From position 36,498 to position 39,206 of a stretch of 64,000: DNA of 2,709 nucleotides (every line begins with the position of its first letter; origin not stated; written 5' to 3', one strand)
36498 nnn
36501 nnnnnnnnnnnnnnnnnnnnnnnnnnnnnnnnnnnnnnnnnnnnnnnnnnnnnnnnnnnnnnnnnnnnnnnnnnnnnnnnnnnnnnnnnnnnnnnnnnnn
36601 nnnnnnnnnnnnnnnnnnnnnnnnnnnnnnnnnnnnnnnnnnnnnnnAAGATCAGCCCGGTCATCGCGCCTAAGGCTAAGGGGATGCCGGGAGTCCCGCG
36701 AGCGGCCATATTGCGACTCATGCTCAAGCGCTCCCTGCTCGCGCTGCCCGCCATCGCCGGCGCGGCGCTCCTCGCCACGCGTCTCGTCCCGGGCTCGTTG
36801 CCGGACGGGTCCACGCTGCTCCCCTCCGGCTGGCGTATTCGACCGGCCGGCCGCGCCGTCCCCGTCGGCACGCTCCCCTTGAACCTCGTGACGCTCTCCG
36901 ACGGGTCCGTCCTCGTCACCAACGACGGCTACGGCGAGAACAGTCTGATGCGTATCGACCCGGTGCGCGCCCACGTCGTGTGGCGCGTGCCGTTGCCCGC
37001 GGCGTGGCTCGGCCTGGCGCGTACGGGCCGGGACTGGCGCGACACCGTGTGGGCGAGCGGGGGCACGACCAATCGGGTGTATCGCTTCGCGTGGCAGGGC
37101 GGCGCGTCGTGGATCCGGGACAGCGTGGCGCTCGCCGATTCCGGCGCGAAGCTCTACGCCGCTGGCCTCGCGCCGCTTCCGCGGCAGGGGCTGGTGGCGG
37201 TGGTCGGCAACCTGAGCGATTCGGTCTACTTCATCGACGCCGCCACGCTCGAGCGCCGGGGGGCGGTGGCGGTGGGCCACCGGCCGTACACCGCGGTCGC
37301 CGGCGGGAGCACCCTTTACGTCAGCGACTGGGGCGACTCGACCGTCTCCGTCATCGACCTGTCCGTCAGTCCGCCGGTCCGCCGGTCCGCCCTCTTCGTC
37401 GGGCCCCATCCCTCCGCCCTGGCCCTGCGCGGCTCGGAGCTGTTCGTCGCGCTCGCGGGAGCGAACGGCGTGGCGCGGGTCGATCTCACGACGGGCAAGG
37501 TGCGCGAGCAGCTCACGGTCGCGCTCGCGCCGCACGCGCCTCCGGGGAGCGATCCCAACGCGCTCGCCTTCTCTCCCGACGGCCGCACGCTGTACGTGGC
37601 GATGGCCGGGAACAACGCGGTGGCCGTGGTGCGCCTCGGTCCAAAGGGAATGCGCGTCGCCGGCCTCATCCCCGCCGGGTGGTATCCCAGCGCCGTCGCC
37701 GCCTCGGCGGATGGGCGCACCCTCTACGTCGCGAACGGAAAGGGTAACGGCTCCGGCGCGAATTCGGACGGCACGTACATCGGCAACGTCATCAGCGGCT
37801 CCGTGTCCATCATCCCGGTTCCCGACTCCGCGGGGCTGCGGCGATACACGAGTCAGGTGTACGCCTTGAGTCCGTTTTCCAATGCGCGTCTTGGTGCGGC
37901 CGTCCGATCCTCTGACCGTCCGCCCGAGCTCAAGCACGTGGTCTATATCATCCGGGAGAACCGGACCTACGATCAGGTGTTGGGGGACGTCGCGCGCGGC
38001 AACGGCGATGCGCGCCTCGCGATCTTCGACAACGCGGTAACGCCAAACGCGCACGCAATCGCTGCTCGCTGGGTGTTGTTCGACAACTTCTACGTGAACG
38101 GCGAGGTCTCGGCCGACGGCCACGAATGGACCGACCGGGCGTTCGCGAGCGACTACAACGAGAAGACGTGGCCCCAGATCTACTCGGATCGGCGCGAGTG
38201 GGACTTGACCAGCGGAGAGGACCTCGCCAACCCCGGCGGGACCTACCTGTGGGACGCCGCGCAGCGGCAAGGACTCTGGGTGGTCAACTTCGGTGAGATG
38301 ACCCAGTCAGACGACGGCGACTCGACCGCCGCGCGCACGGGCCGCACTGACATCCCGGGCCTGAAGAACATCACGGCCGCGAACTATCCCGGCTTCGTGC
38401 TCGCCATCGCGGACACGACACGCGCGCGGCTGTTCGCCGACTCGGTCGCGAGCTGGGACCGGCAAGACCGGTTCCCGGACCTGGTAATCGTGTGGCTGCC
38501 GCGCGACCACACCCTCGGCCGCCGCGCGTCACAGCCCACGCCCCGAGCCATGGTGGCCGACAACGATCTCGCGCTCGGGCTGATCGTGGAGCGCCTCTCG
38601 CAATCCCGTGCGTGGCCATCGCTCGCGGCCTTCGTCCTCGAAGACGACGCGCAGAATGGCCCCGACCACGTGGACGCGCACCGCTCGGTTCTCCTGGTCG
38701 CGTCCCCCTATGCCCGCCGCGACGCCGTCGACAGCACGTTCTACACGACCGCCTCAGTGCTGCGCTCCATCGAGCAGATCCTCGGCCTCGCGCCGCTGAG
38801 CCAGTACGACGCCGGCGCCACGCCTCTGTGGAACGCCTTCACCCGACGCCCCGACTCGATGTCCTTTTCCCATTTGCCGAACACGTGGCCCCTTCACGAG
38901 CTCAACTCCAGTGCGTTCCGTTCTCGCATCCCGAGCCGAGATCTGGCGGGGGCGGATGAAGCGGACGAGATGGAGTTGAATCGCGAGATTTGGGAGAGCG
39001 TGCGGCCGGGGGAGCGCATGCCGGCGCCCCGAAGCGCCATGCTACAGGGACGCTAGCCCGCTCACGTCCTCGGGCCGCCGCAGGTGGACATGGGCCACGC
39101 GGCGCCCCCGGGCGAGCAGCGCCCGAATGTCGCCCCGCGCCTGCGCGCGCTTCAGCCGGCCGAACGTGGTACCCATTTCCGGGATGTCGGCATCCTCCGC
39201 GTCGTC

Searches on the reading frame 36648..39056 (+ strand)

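Call 23: search_protein_families(library=pfam, proteins=[window:36648-39056:+], max_evalue=0.00001)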
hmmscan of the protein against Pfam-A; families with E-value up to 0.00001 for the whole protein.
window:36648-39056:+ (802 aa): 1 family
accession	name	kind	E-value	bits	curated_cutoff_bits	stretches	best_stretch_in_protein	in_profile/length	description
PF04185.19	Phosphoesterase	-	4.2e-08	33.2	23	0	678-714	319-355/356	Phosphoesterase family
